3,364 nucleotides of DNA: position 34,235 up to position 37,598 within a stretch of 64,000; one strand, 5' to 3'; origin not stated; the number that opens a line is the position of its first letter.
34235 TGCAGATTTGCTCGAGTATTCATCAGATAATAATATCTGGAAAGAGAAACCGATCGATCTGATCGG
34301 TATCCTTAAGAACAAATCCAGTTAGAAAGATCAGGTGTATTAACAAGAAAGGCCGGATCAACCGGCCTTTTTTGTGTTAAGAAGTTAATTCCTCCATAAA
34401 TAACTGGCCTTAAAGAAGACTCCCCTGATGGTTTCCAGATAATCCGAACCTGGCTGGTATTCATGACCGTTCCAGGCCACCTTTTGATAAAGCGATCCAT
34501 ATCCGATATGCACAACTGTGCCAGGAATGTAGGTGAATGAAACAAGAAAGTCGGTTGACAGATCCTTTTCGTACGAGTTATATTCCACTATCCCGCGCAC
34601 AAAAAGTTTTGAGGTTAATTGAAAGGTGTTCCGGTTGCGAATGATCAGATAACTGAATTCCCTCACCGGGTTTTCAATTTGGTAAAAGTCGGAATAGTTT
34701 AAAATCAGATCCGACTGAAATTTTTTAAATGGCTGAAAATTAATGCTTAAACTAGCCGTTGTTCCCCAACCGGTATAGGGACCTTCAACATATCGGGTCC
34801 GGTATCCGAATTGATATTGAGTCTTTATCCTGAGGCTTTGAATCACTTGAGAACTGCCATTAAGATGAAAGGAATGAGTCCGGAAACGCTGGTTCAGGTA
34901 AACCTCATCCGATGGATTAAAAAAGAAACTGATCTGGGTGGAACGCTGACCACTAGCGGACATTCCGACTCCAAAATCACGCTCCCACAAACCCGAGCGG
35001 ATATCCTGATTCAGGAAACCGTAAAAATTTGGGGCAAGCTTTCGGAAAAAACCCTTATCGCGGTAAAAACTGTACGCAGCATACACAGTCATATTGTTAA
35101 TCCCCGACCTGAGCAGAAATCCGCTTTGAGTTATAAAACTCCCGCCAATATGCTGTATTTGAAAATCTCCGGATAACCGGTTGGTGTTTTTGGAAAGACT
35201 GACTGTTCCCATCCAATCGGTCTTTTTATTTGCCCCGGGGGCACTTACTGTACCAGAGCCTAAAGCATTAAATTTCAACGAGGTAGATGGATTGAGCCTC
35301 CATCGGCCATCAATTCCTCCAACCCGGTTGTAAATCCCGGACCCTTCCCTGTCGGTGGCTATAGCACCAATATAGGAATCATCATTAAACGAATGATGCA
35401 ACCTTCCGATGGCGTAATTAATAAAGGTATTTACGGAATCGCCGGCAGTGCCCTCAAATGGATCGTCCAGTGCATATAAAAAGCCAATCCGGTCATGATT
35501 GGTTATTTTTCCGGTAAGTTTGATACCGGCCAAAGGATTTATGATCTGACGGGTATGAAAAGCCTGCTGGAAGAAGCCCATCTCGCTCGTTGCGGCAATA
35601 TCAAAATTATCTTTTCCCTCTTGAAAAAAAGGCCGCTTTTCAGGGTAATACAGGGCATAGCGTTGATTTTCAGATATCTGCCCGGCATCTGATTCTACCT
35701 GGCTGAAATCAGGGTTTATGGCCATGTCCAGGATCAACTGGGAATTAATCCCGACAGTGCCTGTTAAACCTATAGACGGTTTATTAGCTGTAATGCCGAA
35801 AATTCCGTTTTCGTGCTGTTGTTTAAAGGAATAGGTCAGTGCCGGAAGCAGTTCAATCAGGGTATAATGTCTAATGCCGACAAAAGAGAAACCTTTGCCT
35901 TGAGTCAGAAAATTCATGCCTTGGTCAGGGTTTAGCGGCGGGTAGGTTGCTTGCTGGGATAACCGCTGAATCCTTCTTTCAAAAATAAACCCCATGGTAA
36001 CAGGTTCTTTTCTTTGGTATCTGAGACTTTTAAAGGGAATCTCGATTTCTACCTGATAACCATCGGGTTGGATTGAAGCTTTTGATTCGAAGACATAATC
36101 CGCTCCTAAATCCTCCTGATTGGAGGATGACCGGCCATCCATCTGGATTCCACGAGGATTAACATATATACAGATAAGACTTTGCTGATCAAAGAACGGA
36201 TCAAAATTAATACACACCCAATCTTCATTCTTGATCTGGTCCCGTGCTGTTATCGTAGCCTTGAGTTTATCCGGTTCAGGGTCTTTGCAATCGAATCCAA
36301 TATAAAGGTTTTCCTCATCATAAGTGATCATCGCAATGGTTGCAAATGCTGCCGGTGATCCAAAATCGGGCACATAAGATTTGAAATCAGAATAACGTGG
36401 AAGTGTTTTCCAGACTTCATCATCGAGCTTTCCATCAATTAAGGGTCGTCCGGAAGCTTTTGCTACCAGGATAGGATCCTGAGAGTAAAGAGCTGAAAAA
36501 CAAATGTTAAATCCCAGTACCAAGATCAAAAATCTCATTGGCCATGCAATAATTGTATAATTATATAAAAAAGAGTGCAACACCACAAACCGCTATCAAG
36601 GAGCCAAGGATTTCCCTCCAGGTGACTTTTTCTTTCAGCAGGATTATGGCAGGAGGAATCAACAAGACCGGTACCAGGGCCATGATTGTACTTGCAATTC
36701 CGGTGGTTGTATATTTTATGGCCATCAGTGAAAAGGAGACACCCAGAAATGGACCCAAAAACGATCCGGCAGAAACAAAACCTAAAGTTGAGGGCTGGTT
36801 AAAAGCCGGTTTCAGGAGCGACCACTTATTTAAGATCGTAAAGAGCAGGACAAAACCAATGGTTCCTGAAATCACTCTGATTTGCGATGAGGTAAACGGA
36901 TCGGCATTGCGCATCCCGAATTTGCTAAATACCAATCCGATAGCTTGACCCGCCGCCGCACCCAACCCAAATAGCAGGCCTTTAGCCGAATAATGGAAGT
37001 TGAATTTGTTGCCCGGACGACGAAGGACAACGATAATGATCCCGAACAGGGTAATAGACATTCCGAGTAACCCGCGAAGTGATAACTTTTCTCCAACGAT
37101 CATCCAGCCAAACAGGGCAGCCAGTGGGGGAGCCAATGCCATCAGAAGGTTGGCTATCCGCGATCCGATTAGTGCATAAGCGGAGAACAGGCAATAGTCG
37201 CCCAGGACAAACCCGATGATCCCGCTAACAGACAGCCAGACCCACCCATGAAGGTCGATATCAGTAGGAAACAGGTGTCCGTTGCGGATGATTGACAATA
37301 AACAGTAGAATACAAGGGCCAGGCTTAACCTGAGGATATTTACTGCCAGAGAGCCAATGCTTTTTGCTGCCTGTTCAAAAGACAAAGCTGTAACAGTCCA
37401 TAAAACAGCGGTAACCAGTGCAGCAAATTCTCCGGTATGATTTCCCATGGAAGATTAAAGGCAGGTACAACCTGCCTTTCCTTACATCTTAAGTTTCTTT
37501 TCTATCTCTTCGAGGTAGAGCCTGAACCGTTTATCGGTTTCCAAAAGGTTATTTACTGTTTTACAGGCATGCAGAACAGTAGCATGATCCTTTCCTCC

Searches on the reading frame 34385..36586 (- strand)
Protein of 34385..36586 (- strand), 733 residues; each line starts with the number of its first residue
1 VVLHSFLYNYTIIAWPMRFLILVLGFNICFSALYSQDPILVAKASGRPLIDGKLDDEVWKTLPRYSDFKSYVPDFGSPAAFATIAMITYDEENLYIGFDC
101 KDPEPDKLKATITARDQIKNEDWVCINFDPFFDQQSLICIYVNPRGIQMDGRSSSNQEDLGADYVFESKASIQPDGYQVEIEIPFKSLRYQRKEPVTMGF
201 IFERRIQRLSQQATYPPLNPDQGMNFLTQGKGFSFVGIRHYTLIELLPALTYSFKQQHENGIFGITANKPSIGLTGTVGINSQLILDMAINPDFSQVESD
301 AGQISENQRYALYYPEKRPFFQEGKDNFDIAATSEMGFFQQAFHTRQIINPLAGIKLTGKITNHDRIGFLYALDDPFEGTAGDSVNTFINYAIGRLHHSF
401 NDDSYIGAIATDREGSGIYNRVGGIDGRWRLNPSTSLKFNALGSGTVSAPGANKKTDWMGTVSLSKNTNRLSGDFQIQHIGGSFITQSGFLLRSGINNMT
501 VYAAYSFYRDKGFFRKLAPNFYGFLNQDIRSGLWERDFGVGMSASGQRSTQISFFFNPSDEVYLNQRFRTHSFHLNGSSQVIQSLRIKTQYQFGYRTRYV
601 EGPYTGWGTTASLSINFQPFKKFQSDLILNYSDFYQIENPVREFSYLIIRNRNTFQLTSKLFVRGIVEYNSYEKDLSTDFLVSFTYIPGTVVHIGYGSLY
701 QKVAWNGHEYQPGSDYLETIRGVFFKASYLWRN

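Call 67: search_protein_families(library=pfam, proteins=[window:34385-36586:-], max_evalue=0.001)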
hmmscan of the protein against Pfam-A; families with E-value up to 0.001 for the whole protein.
window:34385-36586:- (733 aa): 2 families
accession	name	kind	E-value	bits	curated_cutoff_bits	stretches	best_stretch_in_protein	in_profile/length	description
PF19313.5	DUF5916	-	2.8e-15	56.5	22.6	1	248-642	9-426/572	Domain of unknown function (DUF5916)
PF06452.16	CBM9_1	-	8.2e-07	29.5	23.4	1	50-201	1-145/185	Carbohydrate family 9 binding domain-like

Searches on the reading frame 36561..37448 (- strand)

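Call 67: search_protein_families(library=pfam, proteins=[window:36561-37448:-], max_evalue=0.001)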
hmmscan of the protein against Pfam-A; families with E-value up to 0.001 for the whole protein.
window:36561-37448:- (295 aa): 3 families
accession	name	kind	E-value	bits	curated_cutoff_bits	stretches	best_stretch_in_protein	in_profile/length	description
PF00892.27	EamA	-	6.4e-35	120.8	28.2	2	5-141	2-134/135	EamA-like transporter family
PF05653.20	Mg_trans_NIPA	-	1.1e-05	25.2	26.2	1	66-147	47-126/295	Magnesium transporter NIPA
PF03151.22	TPT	-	5.4e-05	23.2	30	1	102-293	97-290/291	Triose-phosphate Transporter family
